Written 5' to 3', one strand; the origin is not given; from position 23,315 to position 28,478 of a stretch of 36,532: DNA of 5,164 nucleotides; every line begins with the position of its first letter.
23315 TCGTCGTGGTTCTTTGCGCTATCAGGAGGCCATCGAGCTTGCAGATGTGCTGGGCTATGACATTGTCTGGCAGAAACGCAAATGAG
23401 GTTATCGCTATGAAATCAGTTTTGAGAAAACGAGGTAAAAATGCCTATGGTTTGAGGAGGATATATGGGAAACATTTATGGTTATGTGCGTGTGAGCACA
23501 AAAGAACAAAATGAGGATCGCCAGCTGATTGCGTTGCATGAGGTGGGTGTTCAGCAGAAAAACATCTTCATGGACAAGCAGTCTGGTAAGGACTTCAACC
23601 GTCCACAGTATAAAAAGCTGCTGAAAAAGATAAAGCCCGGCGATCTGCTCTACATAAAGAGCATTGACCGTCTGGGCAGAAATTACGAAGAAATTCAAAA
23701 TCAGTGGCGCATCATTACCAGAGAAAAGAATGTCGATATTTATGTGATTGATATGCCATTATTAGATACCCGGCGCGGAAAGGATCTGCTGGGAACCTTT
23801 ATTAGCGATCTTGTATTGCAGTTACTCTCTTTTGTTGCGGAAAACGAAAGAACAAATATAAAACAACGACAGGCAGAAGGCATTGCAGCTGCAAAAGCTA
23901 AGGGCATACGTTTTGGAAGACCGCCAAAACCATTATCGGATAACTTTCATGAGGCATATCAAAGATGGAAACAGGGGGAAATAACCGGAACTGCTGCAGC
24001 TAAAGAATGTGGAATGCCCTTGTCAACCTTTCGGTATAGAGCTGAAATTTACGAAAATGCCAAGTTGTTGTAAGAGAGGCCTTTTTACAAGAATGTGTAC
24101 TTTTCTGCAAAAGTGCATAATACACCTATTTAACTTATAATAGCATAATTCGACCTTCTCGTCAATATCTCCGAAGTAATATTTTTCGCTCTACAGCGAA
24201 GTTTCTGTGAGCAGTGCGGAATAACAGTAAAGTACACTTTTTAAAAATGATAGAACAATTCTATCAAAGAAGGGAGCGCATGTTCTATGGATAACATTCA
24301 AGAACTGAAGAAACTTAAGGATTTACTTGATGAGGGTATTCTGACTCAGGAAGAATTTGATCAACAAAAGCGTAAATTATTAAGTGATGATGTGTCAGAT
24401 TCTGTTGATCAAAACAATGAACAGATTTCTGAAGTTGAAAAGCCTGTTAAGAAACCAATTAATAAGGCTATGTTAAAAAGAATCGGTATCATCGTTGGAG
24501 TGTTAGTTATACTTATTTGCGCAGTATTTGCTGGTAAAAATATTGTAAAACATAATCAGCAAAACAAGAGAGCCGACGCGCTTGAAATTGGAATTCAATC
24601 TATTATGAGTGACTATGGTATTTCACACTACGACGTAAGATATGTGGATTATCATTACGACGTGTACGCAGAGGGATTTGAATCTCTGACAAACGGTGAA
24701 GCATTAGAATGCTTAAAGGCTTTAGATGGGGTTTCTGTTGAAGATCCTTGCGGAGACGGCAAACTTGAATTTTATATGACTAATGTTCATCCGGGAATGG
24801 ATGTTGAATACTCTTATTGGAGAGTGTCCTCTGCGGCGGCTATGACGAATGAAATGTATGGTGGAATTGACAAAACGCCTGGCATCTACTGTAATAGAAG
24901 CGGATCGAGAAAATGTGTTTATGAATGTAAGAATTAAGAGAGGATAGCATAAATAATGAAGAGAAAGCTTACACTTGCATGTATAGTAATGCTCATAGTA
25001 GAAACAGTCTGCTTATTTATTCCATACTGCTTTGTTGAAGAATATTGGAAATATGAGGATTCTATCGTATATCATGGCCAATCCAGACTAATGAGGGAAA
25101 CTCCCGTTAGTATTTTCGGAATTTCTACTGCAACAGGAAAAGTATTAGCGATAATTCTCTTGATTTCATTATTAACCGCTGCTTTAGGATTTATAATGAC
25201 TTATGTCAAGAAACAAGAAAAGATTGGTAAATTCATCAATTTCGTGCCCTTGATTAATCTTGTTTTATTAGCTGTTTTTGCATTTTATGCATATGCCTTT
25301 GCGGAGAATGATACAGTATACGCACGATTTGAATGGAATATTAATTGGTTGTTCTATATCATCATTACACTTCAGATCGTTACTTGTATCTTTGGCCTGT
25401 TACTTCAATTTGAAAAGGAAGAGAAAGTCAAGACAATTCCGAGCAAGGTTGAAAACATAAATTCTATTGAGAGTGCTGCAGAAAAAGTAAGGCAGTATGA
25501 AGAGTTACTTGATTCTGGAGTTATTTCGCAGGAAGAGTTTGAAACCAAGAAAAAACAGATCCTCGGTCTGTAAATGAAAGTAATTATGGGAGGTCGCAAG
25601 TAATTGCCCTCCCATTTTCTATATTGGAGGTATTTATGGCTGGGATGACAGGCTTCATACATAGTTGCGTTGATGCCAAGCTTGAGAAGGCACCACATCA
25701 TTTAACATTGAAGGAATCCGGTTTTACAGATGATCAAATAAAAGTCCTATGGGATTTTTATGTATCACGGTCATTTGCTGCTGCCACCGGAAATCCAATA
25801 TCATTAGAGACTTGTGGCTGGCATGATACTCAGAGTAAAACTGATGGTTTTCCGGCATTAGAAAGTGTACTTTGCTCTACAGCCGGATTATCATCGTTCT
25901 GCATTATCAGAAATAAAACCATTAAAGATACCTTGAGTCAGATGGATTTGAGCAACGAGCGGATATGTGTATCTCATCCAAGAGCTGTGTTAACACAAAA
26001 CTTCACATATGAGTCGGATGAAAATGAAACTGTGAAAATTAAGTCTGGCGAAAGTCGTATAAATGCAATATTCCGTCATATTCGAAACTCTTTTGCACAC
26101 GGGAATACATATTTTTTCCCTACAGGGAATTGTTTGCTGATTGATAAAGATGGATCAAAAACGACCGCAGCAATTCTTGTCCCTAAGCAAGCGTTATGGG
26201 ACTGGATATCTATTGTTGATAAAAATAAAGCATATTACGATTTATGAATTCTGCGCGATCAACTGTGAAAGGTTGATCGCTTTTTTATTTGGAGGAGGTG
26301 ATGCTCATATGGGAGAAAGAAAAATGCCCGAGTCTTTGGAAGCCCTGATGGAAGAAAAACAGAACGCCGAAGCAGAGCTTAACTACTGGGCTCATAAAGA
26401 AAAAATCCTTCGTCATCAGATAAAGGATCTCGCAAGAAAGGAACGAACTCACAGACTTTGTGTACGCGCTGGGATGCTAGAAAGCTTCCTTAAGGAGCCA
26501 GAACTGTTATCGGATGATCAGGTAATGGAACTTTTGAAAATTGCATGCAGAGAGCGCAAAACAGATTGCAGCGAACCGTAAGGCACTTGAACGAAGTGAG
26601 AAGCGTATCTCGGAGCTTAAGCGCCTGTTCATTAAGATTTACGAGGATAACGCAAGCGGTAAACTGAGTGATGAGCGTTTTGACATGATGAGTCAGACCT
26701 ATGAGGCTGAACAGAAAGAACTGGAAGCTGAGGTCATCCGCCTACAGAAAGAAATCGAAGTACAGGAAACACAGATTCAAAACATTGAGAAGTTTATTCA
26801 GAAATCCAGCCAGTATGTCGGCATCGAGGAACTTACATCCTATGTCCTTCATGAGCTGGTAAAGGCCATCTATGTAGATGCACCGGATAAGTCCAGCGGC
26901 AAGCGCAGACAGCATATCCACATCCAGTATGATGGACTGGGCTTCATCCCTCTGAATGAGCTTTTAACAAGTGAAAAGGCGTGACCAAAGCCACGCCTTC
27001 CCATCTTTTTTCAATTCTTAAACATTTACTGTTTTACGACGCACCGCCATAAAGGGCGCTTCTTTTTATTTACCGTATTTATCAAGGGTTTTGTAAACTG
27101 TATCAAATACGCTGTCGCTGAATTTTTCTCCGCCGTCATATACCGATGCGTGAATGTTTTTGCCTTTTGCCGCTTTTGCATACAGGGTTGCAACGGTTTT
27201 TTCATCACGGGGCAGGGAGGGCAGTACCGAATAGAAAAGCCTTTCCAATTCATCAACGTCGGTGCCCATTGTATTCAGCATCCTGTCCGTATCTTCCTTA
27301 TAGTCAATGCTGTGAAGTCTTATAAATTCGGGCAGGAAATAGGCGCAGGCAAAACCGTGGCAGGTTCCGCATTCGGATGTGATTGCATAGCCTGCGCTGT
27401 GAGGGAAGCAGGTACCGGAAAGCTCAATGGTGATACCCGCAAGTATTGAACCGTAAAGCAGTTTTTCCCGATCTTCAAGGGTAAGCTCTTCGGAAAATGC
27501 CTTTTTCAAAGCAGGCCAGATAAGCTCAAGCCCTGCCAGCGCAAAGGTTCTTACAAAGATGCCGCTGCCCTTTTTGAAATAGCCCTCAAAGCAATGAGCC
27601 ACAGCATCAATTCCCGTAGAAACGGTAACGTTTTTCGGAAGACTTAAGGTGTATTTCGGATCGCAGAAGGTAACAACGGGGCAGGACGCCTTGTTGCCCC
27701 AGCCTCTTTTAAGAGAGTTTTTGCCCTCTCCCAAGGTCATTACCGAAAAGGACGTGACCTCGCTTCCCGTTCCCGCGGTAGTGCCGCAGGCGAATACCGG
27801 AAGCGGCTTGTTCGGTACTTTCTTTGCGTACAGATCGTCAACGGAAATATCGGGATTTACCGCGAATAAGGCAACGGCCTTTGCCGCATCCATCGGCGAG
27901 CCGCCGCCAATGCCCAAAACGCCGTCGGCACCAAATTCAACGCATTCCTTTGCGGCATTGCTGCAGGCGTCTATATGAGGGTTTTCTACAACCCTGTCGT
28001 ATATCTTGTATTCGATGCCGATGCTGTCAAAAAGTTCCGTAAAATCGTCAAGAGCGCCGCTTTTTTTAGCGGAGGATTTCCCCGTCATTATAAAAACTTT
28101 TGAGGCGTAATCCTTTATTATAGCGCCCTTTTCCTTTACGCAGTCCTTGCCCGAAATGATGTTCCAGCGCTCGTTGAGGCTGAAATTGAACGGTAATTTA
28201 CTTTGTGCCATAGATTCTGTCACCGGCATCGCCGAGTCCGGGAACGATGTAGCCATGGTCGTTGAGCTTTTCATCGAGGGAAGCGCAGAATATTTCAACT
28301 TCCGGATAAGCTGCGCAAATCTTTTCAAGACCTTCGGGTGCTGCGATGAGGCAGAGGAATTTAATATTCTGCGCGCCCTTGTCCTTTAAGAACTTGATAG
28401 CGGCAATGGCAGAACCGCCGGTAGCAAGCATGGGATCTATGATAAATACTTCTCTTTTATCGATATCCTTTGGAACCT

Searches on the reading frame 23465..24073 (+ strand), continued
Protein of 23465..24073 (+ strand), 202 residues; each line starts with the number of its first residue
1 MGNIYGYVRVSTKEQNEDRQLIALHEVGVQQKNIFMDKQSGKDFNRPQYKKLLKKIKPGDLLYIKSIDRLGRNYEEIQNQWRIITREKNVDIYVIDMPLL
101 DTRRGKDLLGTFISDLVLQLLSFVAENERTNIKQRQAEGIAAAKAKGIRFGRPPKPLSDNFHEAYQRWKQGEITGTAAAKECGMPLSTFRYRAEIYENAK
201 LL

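Call 35: search_protein_families(library=pfam, proteins=[L029:10757-15628:+, L044:4718-7888:+, L044:7892-11377:+, L031:10800-11906:+, L049:10891-12075:+, L064:10766-12154:+, L081:10799-11854:+, L076:1129-2748:+], max_evalue=0.00001)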
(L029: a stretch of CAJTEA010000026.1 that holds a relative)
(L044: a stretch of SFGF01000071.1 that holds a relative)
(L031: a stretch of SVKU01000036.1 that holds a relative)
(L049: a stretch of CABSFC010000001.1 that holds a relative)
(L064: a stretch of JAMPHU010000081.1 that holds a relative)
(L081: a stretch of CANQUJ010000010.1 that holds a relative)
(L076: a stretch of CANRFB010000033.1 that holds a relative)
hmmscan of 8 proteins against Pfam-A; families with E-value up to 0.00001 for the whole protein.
L029:10757-15628:+ (1624 aa): 3 families
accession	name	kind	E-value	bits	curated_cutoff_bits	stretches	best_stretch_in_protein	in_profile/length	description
PF13306.12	LRR_5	-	2.6e-46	157.1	27.7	2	80-198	10-124/127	BspA type Leucine rich repeat region (6 copies)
PF00395.25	SLH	-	8.7e-32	109.3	20.8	3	1453-1494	1-42/44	S-layer homology domain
PF07705.17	CARDB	-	9.2e-06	26.2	22.7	0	1125-1191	2-66/101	CARDB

L044:4718-7888:+ (1057 aa): 6 families
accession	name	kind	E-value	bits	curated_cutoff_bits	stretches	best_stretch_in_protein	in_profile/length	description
PF00271.37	Helicase_C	-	6.8e-22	78.3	23.5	1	660-764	14-110/110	Helicase conserved C-terminal domain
PF00176.29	SNF2-rel_dom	-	5.3e-10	39.3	24.9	1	320-466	101-228/290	SNF2-related domain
PF13091.12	PLDc_2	-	6.7e-10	39.4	27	1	25-197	5-132/132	PLD-like domain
PF22590.2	Cas3-like_C_2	-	5.3e-07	30.3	27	1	661-763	2-104/106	CRISPR-associated nuclease/helicase Cas3, C-terminal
PF13401.12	AAA_22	-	1.9e-06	28.7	27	0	283-380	14-118/130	AAA domain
PF04851.21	ResIII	-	2.3e-06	28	22.5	0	342-386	121-163/164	Type III restriction enzyme, res subunit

L044:7892-11377:+ (1162 aa): 4 families
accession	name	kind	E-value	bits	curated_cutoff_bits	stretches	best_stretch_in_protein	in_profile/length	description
PF07669.17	Eco57I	-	2.1e-36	126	25.3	1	604-869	1-171/171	Eco57I restriction-modification methylase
PF12950.13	TaqI_C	-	1.1e-10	42.2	26.5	1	1002-1102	19-118/118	TaqI-like C-terminal specificity domain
PF20473.4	MmeI_Mtase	-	9.4e-09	35.3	27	1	532-853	9-216/259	MmeI, DNA-methyltransferase domain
PF02384.22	N6_Mtase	-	6.9e-07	29.3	20.4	0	437-469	4-39/311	N-6 DNA Methylase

L031:10800-11906:+ (369 aa): 1 family
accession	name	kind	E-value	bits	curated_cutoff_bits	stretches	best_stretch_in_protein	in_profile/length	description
PF00145.23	DNA_methylase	-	7e-76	256.2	22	1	13-332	3-322/324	C-5 cytosine-specific DNA methylase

L049:10891-12075:+ (395 aa): 4 families
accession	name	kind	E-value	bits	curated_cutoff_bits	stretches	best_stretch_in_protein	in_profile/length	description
PF03721.20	UDPG_MGDP_dh_N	-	2.6e-32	112.4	27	1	1-163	1-176/187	UDP-glucose/GDP-mannose dehydrogenase family, NAD binding domain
PF00984.24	UDPG_MGDP_dh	-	1.8e-26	92.5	25.4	1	198-287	2-93/94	UDP-glucose/GDP-mannose dehydrogenase family, central domain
PF03720.21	UDPG_MGDP_dh_C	-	4.9e-10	40.2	30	1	306-386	1-84/103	UDP-glucose/GDP-mannose dehydrogenase family, UDP binding domain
PF01210.29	NAD_Gly3P_dh_N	-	1.3e-06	28.9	23.1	1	3-85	2-81/158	NAD-dependent glycerol-3-phosphate dehydrogenase N-terminus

L064:10766-12154:+ (463 aa): 1 family
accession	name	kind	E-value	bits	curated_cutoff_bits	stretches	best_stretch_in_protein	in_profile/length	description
PF03062.24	MBOAT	-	4.5e-30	105.5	27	1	73-361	43-311/337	MBOAT, membrane-bound O-acyltransferase family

L081:10799-11854:+ (352 aa): 1 family
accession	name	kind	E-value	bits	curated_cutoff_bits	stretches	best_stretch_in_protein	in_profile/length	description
PF21194.3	TadZ-like_ARD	-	3.1e-38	130.9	27.4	1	1-108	1-108/108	TadZ-like, receiver domain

L076:1129-2748:+ (540 aa): 3 families
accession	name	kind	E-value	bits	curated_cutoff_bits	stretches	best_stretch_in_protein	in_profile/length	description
PF00498.31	FHA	-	2.8e-15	56.9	20.7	1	442-506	1-67/67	FHA domain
PF16697.10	Yop-YscD_cpl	-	9e-11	42.3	33.2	1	439-512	16-90/94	Inner membrane component of T3SS, cytoplasmic domain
PF13519.12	VWA_2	-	1.6e-06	29.1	27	1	103-179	2-82/107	von Willebrand factor type A domain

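Call 36: search_protein_families(library=pfam, proteins=[L038:10803-12707:+, L038:12707-16030:+, L027:1185-3062:+, L021:834-2903:+, L050:10783-11484:+, L050:11480-13048:+, L050:13032-15917:+, L078:10814-12523:+, L093:2027-3772:+, L063:1606-3213:+], max_evalue=0.00001)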
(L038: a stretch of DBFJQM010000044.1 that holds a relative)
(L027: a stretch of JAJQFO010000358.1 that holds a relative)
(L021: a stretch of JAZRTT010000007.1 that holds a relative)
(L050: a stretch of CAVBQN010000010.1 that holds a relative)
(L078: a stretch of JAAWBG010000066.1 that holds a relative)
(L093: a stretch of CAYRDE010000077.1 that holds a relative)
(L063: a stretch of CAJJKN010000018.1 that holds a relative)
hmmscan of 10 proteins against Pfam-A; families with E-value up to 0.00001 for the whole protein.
L038:10803-12707:+ (635 aa): 1 family
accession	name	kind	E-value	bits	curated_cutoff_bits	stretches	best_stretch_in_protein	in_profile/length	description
PF07669.17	Eco57I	-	3.1e-16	60.4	25.3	1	274-375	69-171/171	Eco57I restriction-modification methylase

L038:12707-16030:+ (1108 aa): 1 family
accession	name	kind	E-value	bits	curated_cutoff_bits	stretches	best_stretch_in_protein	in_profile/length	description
PF04851.21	ResIII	-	2.2e-10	41.1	22.5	1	128-308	2-163/164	Type III restriction enzyme, res subunit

L027:1185-3062:+ (626 aa): 0 families

L021:834-2903:+ (690 aa): 0 families

L050:10783-11484:+ (234 aa): 1 family
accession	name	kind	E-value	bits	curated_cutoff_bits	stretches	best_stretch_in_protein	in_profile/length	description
PF20473.4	MmeI_Mtase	-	5.7e-07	29.4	27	1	52-159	16-120/259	MmeI, DNA-methyltransferase domain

L050:11480-13048:+ (523 aa): 2 families
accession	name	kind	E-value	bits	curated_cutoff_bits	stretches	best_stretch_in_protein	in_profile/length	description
PF07669.17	Eco57I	-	6.8e-38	130.9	25.3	1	90-263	1-171/171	Eco57I restriction-modification methylase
PF02384.22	N6_Mtase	-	1.1e-06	28.6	20.4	0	23-107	26-95/311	N-6 DNA Methylase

L050:13032-15917:+ (962 aa): 3 families
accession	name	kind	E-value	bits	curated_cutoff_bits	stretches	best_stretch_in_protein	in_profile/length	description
PF10544.15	T5orf172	-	7.6e-10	39.6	20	1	20-111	2-98/101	T5orf172 domain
PF13455.12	MUG113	-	2e-07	31.9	22.3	1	33-110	1-70/73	Meiotically up-regulated gene 113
PF04851.21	ResIII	-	6.4e-07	29.9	22.5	1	127-284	2-149/164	Type III restriction enzyme, res subunit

L078:10814-12523:+ (570 aa): 0 families

L093:2027-3772:+ (582 aa): 1 family
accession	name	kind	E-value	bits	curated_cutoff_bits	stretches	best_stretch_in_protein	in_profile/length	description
PF21211.3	FkbH_N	-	2.6e-63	213.9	27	1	30-224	1-191/192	FkbH, N-terminal domain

L063:1606-3213:+ (536 aa): 0 families

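Call 44: search_protein_families(library=padloc, proteins=[L004:4309-5478:+, L004:5484-5903:+, L004:5926-7044:+, L001:4298-4621:+, L001:4750-5379:+], max_evalue=0.01)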
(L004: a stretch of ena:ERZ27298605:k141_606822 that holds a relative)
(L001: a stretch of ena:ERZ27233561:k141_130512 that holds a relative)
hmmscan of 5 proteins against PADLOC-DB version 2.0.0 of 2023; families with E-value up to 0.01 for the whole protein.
L004:4309-5478:+ (390 aa): 0 families

L004:5484-5903:+ (140 aa): 0 families

L004:5926-7044:+ (373 aa): 1 family
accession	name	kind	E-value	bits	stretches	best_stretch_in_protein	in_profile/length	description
PDLC03841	LeoBC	-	0.00089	16.5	1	271-367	434-531/601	-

L001:4298-4621:+ (108 aa): 0 families

L001:4750-5379:+ (210 aa): 0 families

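Call 45: search_protein_families(library=pfam, proteins=[L006:3228-3434:+, L001:4750-5379:+, L006:5412-6020:+], max_evalue=10)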
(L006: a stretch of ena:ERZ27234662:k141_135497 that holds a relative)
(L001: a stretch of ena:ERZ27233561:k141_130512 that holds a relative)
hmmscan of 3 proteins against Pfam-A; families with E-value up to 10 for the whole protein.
L006:3228-3434:+ (69 aa): 2 families
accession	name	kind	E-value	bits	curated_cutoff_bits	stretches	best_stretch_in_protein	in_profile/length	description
PF20075.5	DUF6471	-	0.0005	20.3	26.8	1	3-61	5-62/65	Domain of unknown function (DUF6471)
PF16365.12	EutK_C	-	0.57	10.7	27.5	1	12-49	11-51/52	Ethanolamine utilization protein EutK C-terminus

L001:4750-5379:+ (210 aa): 2 families
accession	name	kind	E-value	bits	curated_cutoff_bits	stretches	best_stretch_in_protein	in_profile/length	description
PF18736.6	pEK499_p136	-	8e-05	22.8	26.6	1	128-193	65-135/152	HEPN pEK499 p136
PF03117.19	Herpes_UL49_1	-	0.076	12.8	25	1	96-135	165-201/245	UL49 family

L006:5412-6020:+ (203 aa): 1 family
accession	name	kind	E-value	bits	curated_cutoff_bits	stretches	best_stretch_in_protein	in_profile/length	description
PF18736.6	pEK499_p136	-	0.065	13.4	26.6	1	129-156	70-97/152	HEPN pEK499 p136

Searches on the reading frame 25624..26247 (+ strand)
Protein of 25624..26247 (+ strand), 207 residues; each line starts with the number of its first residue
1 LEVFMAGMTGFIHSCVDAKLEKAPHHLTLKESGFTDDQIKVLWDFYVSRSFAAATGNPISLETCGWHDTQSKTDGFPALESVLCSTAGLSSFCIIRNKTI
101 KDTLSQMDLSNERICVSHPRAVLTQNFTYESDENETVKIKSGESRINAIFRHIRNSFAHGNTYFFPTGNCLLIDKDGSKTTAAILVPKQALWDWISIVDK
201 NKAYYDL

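Call 8: search_protein_families(library=pfam, proteins=[window:25624-26247:+], max_evalue=0.01)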
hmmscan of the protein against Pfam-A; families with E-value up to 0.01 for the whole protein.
window:25624-26247:+ (207 aa): 0 families

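Call 31: search_protein_families(library=ncbifam, proteins=[window:25624-26244:+], max_evalue=0.01)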
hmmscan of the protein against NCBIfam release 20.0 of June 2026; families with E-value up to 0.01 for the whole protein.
window:25624-26244:+ (207 aa): 0 families

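Call 44: search_protein_families(library=padloc, proteins=[window:25624-26244:+], max_evalue=0.01)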
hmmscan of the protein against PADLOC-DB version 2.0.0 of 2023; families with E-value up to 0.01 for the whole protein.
window:25624-26244:+ (207 aa): 0 families

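Call 45: search_protein_families(library=pfam, proteins=[window:25624-26244:+], max_evalue=10)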
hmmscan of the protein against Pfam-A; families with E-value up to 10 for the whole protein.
window:25624-26244:+ (207 aa): 1 family
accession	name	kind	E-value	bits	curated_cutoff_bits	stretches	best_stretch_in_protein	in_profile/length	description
PF18736.6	pEK499_p136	-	0.057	13.6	26.6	1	132-160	69-97/152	HEPN pEK499 p136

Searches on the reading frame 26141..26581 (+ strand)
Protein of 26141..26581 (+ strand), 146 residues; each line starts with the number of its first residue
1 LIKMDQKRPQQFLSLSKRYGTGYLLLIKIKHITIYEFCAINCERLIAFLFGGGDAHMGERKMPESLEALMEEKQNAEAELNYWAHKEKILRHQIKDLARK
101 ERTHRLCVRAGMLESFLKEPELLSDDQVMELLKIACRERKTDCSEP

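Call 8: search_protein_families(library=pfam, proteins=[window:26141-26581:+], max_evalue=0.01)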
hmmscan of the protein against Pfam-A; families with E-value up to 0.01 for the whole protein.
window:26141-26581:+ (146 aa): 2 families
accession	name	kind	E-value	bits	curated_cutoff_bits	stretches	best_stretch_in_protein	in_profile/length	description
PF12958.12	DUF3847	-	3.2e-20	72.4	40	1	66-135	2-71/81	Protein of unknown function (DUF3847)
PF21758.2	PAC_bac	-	0.00077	19.6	27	1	38-112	10-86/115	Bacterial proteasome assembling chaperone-like protein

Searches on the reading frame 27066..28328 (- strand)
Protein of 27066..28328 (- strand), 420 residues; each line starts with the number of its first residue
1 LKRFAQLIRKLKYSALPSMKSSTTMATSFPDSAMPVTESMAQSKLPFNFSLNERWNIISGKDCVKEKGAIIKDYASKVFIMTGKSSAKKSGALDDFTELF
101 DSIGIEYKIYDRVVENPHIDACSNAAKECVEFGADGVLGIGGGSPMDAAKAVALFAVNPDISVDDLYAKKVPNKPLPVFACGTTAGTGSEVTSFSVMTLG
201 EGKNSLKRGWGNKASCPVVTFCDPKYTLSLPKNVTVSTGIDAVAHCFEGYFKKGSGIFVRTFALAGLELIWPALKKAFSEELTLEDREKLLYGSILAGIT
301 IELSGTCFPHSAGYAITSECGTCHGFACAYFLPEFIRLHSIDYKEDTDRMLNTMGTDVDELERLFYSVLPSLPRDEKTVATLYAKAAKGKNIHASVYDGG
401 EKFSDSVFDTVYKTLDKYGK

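Call 8: search_protein_families(library=pfam, proteins=[window:27066-28328:-], max_evalue=0.01)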
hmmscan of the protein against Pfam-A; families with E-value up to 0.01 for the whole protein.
window:27066-28328:- (420 aa): 3 families
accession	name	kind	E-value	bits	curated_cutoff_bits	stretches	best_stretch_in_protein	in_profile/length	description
PF00465.25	Fe-ADH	-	4.6e-43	147.2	31.3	1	57-224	4-168/168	Iron-containing alcohol dehydrogenase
PF25137.1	ADH_Fe_C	-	1.3e-21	77.6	27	1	235-356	1-122/194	Fe-containing alcohol dehydrogenase family, C-terminal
PF13685.12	Fe-ADH_2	-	2.3e-06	28.1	28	1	72-163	16-104/149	Iron-containing alcohol dehydrogenase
